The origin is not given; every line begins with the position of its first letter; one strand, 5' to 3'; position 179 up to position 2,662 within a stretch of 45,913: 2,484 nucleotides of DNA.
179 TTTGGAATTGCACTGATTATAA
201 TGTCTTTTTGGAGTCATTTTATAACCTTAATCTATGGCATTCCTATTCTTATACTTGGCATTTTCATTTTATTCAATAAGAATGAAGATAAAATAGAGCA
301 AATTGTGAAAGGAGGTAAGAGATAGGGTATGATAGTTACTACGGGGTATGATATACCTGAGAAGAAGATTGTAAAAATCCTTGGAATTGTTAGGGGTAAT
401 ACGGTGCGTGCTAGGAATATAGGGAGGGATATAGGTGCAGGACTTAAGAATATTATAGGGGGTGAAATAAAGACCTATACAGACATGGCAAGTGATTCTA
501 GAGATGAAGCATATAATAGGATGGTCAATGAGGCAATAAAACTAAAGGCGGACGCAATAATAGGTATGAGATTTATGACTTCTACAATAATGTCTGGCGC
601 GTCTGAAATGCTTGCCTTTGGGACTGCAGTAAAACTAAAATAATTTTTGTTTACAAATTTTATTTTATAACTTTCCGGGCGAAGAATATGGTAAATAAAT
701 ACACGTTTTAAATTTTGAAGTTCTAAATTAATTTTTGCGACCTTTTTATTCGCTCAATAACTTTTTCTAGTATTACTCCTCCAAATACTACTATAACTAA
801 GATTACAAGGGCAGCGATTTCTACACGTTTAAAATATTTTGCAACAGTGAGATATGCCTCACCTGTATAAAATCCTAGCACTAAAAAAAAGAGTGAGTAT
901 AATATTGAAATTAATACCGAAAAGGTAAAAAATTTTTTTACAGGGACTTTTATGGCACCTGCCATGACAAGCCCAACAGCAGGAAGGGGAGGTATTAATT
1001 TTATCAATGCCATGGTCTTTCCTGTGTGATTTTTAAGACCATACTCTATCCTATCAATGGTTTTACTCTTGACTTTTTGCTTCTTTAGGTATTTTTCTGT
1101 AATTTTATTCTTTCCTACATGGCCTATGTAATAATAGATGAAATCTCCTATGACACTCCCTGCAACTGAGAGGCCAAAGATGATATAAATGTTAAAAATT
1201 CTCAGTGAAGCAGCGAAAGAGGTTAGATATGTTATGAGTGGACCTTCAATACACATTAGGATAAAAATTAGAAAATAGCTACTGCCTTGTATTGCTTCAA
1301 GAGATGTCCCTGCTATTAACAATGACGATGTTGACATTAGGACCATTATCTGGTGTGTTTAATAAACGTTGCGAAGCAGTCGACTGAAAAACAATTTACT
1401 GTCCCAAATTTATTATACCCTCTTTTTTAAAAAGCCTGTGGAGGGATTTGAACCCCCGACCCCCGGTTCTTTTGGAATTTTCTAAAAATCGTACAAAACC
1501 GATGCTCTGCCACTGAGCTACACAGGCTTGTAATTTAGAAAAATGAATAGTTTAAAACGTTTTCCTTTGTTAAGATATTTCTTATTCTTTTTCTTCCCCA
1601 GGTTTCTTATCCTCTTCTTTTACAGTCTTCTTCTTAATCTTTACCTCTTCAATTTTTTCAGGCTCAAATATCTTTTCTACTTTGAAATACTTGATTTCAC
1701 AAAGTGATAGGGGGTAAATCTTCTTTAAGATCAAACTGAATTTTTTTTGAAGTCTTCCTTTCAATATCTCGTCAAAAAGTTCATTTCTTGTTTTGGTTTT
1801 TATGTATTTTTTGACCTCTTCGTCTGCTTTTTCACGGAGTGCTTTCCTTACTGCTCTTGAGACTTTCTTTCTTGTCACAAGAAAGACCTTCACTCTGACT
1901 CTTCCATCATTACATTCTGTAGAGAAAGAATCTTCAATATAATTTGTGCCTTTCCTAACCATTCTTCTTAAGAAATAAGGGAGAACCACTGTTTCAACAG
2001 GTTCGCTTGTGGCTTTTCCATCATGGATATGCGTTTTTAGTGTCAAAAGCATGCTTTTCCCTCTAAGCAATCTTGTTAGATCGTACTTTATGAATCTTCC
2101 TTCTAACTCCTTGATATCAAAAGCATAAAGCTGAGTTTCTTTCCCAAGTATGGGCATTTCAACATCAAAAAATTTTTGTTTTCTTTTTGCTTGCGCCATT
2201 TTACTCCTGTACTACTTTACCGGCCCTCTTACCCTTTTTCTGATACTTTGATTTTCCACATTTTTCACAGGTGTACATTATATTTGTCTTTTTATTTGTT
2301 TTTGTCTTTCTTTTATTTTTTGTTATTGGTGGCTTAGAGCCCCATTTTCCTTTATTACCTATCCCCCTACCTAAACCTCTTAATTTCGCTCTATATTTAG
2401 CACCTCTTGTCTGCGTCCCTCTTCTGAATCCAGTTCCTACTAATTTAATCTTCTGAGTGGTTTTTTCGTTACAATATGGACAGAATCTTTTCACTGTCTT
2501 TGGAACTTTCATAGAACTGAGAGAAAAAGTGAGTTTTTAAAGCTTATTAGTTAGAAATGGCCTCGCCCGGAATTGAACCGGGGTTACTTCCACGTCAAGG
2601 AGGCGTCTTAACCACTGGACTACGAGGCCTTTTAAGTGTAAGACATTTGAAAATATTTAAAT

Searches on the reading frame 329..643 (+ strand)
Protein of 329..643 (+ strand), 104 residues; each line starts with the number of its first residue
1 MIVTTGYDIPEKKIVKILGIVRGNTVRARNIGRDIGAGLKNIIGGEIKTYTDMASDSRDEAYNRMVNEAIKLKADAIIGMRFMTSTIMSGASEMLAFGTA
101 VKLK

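Call 68: search_protein_families(library=pfam, proteins=[window:329-643:+], max_evalue=0.001)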
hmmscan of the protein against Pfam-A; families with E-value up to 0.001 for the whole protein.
window:329-643:+ (104 aa): 1 family
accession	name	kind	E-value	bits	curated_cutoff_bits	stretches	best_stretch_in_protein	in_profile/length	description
PF01906.23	YbjQ_1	-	1.8e-36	125.3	23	1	1-103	1-103/103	Putative heavy-metal-binding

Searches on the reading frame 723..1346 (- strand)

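Call 68: search_protein_families(library=pfam, proteins=[window:723-1346:-], max_evalue=0.001)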
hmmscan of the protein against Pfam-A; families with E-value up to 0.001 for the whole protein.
window:723-1346:- (207 aa): 1 family
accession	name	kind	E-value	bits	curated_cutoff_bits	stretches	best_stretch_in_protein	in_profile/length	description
PF09335.16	VTT_dom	-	2.9e-13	50.8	33.9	1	45-158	8-121/123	VTT domain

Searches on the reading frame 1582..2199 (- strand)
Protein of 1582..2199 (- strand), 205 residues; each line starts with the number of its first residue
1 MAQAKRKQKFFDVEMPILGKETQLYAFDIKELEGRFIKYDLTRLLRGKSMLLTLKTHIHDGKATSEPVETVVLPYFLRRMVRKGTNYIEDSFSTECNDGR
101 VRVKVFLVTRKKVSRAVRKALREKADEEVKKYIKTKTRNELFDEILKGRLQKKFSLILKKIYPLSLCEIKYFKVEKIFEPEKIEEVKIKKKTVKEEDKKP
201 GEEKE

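Call 68: search_protein_families(library=pfam, proteins=[window:1582-2199:-], max_evalue=0.001)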
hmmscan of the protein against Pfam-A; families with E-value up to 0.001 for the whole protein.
window:1582-2199:- (205 aa): 1 family
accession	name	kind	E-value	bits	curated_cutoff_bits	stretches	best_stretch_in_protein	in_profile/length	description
PF01015.23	Ribosomal_S3Ae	-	7.9e-16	58.6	29.3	1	7-176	12-189/191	Ribosomal S3Ae family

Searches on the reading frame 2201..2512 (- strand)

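Call 68: search_protein_families(library=pfam, proteins=[window:2201-2512:-], max_evalue=0.001)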
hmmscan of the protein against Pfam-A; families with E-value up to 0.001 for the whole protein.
window:2201-2512:- (103 aa): 1 family
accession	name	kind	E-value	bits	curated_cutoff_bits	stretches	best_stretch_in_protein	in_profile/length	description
PF14616.11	Rua1_C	-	0.00016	22.4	27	1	7-87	22-95/122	Transcription regulator Rua1, C-terminal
